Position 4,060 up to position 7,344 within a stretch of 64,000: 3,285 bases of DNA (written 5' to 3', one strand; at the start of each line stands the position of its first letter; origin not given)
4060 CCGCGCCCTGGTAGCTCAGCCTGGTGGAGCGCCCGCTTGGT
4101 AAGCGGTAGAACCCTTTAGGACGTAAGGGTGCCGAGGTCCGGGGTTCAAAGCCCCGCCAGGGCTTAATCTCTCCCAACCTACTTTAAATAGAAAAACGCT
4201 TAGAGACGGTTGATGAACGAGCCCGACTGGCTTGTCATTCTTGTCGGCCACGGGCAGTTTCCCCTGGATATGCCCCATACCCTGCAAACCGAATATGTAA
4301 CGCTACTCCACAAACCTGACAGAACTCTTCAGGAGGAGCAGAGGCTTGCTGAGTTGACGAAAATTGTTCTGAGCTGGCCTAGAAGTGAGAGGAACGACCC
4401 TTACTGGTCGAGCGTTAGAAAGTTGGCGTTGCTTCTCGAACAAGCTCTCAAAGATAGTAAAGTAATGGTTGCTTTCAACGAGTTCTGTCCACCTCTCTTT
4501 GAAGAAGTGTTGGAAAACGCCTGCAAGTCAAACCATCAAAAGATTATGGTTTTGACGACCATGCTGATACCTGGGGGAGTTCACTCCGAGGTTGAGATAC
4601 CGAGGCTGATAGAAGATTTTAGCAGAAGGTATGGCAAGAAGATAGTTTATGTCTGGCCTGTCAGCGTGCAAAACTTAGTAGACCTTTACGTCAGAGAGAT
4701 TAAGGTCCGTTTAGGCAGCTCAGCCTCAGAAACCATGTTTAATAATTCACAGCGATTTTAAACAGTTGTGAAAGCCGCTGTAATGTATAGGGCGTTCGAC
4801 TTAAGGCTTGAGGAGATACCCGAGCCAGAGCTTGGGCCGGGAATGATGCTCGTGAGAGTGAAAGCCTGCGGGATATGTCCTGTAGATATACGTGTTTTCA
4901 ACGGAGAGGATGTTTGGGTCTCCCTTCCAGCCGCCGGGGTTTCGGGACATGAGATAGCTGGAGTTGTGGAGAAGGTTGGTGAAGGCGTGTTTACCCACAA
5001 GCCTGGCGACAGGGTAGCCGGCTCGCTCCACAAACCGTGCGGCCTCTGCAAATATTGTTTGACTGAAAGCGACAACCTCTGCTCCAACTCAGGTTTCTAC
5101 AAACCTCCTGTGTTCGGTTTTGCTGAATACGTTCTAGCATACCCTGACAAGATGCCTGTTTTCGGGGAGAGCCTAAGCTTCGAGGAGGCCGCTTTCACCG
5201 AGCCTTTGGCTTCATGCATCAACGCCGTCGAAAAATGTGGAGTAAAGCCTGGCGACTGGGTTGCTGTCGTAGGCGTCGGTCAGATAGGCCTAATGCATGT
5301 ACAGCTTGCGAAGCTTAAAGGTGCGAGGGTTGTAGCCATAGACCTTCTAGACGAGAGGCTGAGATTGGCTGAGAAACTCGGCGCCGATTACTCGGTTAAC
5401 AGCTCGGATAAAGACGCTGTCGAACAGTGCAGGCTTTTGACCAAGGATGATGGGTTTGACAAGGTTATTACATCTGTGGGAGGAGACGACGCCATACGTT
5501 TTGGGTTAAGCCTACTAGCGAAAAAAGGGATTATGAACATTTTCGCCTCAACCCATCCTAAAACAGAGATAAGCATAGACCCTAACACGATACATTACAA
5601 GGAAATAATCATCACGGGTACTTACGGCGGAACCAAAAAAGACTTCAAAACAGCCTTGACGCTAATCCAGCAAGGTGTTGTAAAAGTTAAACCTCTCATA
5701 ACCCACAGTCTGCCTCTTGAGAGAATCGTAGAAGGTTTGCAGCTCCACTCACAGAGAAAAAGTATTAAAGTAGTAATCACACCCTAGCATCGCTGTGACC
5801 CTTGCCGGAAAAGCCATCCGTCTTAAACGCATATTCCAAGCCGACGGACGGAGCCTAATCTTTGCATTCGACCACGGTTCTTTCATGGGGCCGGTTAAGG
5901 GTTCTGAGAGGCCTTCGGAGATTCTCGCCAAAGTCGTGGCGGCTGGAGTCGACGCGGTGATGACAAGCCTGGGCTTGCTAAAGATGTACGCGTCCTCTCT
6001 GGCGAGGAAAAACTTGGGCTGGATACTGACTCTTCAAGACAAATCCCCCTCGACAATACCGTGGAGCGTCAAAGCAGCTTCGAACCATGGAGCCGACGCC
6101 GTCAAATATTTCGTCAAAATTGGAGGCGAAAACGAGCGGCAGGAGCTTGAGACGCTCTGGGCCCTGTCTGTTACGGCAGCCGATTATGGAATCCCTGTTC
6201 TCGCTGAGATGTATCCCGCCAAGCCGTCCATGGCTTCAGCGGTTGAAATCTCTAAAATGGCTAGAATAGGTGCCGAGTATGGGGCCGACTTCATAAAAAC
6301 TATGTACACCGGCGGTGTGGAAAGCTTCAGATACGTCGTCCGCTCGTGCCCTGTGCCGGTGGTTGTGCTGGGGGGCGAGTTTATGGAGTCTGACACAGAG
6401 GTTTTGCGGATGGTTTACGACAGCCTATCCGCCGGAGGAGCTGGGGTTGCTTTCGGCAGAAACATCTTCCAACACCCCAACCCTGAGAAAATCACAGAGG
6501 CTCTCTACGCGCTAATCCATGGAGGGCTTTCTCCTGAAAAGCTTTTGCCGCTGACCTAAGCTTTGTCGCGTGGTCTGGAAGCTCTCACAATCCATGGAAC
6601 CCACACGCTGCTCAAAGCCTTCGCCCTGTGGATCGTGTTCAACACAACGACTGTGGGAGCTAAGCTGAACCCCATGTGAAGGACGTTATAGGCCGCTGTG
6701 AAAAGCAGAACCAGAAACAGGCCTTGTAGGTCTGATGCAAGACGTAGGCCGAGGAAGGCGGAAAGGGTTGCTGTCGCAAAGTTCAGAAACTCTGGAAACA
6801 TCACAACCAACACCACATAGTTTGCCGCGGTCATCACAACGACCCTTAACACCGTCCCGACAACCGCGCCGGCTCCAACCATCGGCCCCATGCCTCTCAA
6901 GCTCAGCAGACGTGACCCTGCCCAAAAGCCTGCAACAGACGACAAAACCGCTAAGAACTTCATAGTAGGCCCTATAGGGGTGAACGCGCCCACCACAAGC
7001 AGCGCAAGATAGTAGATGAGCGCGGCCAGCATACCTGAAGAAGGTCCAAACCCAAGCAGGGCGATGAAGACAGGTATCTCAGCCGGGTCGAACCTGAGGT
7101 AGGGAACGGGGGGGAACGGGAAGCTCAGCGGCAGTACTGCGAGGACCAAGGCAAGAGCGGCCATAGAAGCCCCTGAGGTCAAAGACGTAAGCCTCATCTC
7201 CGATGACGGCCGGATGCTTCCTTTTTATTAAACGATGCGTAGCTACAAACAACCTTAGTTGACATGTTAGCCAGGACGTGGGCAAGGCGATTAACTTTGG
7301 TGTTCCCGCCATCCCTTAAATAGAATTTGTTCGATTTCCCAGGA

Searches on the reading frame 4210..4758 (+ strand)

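Call 37: search_protein_families(library=pfam, proteins=[window:4210-4758:+], max_evalue=0.001)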
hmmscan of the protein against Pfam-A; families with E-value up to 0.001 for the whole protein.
window:4210-4758:+ (183 aa): 1 family
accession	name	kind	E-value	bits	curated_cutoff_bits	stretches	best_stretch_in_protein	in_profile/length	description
PF01903.22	CbiX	-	1.8e-09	38.3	22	1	67-157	10-100/106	CbiX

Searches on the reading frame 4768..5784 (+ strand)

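Call 37: search_protein_families(library=pfam, proteins=[window:4768-5784:+], max_evalue=0.001)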
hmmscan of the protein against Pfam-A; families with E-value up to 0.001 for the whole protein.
window:4768-5784:+ (339 aa): 5 families
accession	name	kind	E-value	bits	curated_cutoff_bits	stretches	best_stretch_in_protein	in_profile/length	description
PF00107.32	ADH_zinc_N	-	2.1e-28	99.3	31.8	1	173-301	2-128/129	Zinc-binding dehydrogenase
PF08240.17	ADH_N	-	3e-22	79.3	23.5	1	23-124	1-94/104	Alcohol dehydrogenase GroES-like domain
PF16912.11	Glu_dehyd_C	-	1.2e-08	35.1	34.9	1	164-337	33-209/211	Glucose dehydrogenase C-terminus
PF13602.12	ADH_zinc_N_2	-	4.1e-08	34.7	27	1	204-331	1-127/134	Zinc-binding dehydrogenase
PF01262.27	AlaDh_PNT_C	-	7.8e-05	22.6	23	1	158-220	25-88/214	Alanine dehydrogenase/PNT, C-terminal domain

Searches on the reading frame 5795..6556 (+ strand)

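Call 37: search_protein_families(library=pfam, proteins=[window:5795-6556:+], max_evalue=0.001)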
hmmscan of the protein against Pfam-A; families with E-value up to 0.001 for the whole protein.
window:5795-6556:+ (254 aa): 1 family
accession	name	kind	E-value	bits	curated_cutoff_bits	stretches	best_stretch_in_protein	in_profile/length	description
PF01791.15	DeoC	-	1.9e-37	129.5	23.8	1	21-227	2-229/229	DeoC/LacD family aldolase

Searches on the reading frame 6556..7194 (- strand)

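Call 37: search_protein_families(library=pfam, proteins=[window:6556-7194:-], max_evalue=0.001)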
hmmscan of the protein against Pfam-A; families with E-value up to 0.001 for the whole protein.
window:6556-7194:- (212 aa): 1 family
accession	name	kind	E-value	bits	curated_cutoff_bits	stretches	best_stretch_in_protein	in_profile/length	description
PF12822.12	ECF_trnsprt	-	1.7e-07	31.9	30.7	1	11-177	9-161/169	ECF transporter, substrate-specific component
